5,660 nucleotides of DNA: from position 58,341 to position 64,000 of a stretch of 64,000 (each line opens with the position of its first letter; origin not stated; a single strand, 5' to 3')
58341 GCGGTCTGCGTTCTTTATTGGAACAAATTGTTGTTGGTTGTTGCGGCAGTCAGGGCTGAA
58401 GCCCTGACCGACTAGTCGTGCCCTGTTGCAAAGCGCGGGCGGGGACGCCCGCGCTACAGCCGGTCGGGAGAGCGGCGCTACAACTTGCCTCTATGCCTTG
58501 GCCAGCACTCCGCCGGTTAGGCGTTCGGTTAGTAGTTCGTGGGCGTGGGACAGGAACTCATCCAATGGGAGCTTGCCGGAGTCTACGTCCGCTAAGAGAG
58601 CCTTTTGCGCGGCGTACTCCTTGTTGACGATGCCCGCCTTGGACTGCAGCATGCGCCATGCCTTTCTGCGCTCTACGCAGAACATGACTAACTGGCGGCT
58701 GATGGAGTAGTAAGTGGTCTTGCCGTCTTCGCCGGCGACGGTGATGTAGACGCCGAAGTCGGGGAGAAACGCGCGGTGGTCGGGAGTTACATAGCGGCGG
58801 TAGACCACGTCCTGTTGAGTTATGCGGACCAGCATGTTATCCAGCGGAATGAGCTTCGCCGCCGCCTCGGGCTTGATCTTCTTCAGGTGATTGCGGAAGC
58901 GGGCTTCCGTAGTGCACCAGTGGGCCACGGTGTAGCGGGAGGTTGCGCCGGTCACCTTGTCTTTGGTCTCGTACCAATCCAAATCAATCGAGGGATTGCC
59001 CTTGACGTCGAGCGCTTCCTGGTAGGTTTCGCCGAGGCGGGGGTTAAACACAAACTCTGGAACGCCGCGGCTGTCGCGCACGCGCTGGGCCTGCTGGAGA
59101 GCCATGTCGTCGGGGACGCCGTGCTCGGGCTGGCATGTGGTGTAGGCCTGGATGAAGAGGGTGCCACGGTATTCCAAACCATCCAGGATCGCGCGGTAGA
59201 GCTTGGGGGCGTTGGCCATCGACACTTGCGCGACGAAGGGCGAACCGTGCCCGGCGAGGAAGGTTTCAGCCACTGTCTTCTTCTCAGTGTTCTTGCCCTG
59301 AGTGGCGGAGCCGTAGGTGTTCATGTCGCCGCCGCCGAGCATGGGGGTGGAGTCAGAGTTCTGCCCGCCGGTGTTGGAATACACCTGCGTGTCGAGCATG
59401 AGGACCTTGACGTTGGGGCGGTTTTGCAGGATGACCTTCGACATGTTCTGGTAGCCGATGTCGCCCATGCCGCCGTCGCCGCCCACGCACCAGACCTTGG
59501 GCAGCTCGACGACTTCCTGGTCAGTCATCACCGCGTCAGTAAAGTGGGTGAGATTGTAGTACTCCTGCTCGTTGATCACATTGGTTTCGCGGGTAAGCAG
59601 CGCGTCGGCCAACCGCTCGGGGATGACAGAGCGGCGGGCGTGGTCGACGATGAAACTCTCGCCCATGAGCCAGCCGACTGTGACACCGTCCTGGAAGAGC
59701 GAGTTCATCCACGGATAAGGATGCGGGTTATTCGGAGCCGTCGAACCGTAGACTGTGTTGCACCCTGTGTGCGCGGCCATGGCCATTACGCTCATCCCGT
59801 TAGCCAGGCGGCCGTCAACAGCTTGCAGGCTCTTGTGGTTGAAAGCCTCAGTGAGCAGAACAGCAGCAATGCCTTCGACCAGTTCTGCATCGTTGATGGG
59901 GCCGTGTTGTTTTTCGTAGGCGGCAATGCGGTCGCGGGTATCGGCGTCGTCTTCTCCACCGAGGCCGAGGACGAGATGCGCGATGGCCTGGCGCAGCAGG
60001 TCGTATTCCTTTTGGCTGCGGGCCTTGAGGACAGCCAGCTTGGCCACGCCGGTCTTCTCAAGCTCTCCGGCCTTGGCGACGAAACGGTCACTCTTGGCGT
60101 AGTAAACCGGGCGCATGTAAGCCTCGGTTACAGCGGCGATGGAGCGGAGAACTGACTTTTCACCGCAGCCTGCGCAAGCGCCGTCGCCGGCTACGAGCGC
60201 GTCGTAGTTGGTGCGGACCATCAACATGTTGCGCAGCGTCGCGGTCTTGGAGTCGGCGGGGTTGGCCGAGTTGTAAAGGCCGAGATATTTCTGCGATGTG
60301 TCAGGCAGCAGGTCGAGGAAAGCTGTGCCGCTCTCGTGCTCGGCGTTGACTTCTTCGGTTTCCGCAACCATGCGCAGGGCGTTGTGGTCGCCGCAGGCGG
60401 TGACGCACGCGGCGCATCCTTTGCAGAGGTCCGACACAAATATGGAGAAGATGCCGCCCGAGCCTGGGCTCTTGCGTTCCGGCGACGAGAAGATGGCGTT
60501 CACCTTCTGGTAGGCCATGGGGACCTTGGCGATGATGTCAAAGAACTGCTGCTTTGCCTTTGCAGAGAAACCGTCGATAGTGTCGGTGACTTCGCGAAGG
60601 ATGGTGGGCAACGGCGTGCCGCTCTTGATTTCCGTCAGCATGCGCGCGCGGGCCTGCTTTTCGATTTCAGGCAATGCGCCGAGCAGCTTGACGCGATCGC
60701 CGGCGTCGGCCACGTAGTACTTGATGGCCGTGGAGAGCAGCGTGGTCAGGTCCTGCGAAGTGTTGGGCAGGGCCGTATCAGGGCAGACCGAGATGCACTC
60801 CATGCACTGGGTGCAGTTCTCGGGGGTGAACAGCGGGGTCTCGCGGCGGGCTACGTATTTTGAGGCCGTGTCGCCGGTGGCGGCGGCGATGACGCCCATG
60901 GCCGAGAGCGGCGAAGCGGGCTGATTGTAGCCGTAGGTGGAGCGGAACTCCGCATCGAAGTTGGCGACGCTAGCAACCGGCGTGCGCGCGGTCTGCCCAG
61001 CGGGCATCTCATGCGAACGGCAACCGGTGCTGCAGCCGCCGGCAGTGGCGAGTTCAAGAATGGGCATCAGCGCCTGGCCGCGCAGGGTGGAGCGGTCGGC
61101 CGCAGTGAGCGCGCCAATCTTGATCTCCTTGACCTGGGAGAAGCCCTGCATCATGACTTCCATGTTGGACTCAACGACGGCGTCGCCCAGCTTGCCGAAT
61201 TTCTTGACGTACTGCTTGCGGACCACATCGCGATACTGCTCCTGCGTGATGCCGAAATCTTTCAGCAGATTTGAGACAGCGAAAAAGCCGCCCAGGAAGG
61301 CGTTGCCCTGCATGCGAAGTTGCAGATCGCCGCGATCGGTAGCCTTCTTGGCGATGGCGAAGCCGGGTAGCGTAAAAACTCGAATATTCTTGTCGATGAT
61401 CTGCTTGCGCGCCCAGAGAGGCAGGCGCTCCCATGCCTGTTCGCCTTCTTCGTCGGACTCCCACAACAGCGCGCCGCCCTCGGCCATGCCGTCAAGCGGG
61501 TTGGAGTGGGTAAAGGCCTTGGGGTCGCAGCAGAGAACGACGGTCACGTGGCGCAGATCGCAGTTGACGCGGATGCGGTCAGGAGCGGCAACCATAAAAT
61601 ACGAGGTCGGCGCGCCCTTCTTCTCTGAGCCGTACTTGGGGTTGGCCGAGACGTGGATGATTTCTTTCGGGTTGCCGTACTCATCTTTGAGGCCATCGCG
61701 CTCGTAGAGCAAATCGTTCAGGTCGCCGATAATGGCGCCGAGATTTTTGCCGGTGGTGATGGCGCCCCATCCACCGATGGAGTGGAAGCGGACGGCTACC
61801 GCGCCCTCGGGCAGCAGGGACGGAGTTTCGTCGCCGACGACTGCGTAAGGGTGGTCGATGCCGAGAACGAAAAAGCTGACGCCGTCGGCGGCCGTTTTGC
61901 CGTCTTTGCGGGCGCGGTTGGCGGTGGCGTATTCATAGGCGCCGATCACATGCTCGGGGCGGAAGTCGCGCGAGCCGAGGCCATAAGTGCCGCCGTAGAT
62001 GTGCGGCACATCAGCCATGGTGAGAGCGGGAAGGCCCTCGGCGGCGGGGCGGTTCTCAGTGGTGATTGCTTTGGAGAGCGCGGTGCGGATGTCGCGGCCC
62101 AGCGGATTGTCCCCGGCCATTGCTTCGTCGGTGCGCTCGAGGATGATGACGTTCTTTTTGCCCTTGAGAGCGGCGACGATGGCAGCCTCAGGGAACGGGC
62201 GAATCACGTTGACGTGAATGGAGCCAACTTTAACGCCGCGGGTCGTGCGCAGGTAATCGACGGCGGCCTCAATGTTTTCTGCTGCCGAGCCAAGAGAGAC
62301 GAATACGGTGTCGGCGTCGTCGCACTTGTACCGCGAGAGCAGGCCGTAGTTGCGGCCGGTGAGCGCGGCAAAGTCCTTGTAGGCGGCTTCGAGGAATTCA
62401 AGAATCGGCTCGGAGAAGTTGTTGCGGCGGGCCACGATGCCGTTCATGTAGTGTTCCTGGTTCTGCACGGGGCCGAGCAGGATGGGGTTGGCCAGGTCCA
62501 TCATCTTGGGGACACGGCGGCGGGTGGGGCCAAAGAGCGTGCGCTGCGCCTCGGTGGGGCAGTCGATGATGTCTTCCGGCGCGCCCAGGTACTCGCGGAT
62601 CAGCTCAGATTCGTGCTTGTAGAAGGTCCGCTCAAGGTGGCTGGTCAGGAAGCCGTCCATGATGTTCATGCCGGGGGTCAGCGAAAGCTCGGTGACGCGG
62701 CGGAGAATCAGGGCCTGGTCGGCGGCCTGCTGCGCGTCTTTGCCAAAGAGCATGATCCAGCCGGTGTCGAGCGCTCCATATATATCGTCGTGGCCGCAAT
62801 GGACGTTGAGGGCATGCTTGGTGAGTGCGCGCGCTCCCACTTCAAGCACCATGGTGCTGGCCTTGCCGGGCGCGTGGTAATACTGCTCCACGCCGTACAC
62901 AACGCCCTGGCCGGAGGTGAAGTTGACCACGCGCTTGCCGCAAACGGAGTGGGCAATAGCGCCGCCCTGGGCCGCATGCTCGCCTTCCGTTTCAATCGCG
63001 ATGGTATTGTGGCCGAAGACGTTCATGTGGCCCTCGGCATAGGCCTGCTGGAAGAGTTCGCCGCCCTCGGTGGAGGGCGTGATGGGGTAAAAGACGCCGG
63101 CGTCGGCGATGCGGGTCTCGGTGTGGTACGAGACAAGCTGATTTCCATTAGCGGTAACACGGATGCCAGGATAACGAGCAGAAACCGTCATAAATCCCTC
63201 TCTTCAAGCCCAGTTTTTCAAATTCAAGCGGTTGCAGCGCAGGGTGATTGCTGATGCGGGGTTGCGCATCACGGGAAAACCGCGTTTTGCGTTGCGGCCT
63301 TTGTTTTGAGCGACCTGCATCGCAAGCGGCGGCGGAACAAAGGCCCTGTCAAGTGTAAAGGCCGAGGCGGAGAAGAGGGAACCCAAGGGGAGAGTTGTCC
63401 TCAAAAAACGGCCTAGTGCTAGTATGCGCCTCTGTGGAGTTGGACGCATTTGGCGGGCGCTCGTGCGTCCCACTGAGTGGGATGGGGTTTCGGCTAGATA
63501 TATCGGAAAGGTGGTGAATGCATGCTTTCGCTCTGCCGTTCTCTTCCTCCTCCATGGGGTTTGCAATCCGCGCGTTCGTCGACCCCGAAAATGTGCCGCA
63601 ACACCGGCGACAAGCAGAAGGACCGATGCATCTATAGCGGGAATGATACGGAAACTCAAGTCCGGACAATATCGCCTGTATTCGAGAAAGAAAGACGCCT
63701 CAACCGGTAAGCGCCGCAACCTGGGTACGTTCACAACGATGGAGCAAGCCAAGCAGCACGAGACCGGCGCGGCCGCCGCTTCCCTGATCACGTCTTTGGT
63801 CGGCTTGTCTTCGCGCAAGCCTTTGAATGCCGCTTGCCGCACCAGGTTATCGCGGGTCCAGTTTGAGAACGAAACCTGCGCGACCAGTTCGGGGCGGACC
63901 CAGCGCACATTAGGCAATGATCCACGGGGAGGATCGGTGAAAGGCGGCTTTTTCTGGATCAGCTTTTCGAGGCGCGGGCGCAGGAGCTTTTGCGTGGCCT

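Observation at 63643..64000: Tail-to-tail junction deletes the 3' ends of both a LigD-type ligase and a small conserved basic protein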

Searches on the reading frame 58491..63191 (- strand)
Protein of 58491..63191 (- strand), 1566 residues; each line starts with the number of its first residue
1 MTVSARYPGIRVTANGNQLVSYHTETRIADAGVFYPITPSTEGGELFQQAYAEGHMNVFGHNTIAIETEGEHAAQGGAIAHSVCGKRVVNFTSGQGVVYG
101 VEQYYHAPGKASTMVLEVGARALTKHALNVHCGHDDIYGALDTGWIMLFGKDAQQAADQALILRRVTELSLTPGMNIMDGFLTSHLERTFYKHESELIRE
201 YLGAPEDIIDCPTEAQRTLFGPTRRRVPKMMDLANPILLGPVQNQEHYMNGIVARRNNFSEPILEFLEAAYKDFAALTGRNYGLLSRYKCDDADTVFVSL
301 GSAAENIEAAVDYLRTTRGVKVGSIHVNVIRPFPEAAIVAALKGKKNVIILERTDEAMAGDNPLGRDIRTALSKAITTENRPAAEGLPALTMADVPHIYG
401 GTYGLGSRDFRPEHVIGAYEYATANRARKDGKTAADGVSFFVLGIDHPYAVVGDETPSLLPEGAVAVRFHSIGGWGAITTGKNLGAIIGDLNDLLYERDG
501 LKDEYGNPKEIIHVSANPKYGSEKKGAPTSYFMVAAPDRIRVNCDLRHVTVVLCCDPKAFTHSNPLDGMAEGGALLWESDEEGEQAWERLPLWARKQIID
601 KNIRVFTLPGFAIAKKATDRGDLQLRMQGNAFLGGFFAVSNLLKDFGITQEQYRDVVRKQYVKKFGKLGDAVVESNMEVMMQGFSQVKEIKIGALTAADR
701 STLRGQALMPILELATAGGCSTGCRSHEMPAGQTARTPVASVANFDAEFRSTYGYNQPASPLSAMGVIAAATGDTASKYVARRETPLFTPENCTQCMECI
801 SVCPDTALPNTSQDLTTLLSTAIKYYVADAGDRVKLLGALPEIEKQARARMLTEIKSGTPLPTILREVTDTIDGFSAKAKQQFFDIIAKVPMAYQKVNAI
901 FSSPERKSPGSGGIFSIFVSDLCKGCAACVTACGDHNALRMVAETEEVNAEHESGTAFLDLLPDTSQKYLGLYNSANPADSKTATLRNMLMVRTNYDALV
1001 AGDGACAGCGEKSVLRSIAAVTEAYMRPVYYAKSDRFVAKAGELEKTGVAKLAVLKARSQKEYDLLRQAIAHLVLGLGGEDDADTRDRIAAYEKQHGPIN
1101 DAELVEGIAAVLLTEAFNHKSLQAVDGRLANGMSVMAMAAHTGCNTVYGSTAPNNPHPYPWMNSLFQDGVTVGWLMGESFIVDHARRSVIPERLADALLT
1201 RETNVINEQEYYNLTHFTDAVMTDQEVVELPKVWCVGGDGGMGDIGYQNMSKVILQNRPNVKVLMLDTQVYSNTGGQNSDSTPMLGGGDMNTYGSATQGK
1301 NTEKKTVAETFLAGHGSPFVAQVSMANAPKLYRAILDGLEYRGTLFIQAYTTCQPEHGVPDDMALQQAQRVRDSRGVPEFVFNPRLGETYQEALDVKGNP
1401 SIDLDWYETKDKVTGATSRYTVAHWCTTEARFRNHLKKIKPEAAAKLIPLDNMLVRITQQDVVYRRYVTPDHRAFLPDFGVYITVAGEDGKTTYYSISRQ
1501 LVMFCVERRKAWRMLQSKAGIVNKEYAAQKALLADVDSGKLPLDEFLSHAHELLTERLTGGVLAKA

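Call 9: find_encoding_contigs(protein=window:58491-63191:-, flank=10000, max_places=10)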
Protein window:58491-63191:- (1566 aa): 2 contigs read that carry it; 2 places shown.
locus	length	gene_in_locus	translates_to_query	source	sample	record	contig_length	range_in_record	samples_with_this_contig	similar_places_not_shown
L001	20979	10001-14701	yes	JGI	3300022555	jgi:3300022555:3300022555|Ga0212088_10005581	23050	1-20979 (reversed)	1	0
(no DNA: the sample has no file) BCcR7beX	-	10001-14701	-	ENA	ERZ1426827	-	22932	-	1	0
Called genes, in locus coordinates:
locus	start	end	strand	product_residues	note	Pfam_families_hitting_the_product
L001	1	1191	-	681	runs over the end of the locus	PF22422:MGH1-like_GH, PF01204:Trehalase, PF03200:Glyco_hydro_63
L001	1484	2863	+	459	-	-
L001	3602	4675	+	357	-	-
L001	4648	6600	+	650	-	PF01436:NHL (faint), PF06739:SBBP (faint), PF08450:SGL (faint), PF25021:TEN_NHL (faint), PF16640:Big_3_5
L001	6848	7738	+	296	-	PF02735:Ku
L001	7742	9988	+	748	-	PF13298:LigD_N, PF01068:DNA_ligase_A_M, PF04679:DNA_ligase_A_C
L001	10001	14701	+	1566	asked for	PF01855:POR_N, PF17147:PFOR_II, PF01558:POR, PF12838:Fer4_7 (faint), PF13237:Fer4_10 (faint), PF13484:Fer4_16 (faint), PF02775:TPP_enzyme_C (weak)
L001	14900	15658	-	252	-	PF04555:XhoI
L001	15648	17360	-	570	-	PF07669:Eco57I, PF12950:TaqI_C (faint)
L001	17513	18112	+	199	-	-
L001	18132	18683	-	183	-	PF11138:DUF2911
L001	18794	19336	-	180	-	PF11138:DUF2911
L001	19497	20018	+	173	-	-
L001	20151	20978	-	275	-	?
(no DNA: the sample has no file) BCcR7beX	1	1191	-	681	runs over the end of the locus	PF22422:MGH1-like_GH, PF01204:Trehalase, PF03200:Glyco_hydro_63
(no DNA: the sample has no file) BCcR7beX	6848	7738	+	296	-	PF02735:Ku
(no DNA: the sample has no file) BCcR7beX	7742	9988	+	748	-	PF13298:LigD_N, PF01068:DNA_ligase_A_M, PF04679:DNA_ligase_A_C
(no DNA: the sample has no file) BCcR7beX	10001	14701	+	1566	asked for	PF01855:POR_N, PF17147:PFOR_II, PF01558:POR, PF12838:Fer4_7 (faint), PF13237:Fer4_10 (faint), PF13484:Fer4_16 (faint), PF02775:TPP_enzyme_C (weak)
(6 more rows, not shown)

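Call 57: search_protein_families(library=pfam, proteins=[L001:1484-2863:+, L001:3602-4675:+], max_evalue=0.001)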
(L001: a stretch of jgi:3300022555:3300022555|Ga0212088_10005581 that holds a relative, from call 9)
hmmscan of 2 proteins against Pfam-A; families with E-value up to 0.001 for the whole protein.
L001:1484-2863:+ (459 aa): 0 families

L001:3602-4675:+ (357 aa): 6 families
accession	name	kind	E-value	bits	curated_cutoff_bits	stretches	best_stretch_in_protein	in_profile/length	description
PF01436.27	NHL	-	6.6e-18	64.2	20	1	24-46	1-22/28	NHL repeat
PF06739.17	SBBP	-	2e-17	63.2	20.5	0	168-183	14-29/38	Beta-propeller repeat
PF08450.18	SGL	-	1.3e-07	31.9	26.3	0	16-97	125-210/246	SMP-30/Gluconolactonase/LRE-like region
PF25021.1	TEN_NHL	-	2.4e-05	24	27.1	0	24-43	141-160/357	Teneurin NHL domain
PF02393.21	US22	-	5.4e-05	23.7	35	0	161-193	73-105/124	US22 like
PF24684.1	Vgb_lyase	-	0.00011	21.6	50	0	121-234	182-285/290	Virginiamycin B lyase family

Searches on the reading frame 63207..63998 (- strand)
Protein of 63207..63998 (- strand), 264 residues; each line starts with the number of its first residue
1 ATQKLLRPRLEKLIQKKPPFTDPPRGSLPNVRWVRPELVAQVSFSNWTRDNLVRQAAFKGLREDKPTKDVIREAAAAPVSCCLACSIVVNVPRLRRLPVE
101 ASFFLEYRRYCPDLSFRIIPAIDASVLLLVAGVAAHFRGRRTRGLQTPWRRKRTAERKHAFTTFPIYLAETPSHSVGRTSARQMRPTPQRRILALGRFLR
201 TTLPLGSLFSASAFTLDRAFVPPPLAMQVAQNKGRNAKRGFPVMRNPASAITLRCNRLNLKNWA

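Call 7: search_protein_families(library=pfam, proteins=[window:63207-63998:-], max_evalue=1)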
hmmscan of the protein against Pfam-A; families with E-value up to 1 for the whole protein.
seq(264 aa): 2 families
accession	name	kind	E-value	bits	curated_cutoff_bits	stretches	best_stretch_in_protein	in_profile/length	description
PF04679.21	DNA_ligase_A_C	-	2.5e-15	57.1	27.5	1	4-65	34-94/94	ATP dependent DNA ligase C terminal region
PF03263.19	Cucumo_2B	-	0.17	13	27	1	135-173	28-66/95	Cucumovirus protein 2B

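Call 8: search_protein_families(library=ncbifam, proteins=[window:63207-63998:-], max_evalue=1)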
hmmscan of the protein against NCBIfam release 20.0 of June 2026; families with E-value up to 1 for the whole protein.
seq(264 aa): 4 families
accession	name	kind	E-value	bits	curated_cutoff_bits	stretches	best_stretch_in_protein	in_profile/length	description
NF004628.0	PRK05972.1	subfamily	4e-20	71.5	895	1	3-78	477-553/870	ATP-dependent DNA ligase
TIGR02776.1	NHEJ_ligase_prk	equivalog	1.2e-14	54.1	373.2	1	2-76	224-298/587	DNA ligase D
TIGR02779.1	NHEJ_ligase_lig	equivalog_domain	4.1e-14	52.5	227.75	1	3-70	234-300/302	non-homologous end-joining DNA ligase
NF007210.0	PRK09632.1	equivalog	1.5e-12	46.7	989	1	6-73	712-780/781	ATP-dependent DNA ligase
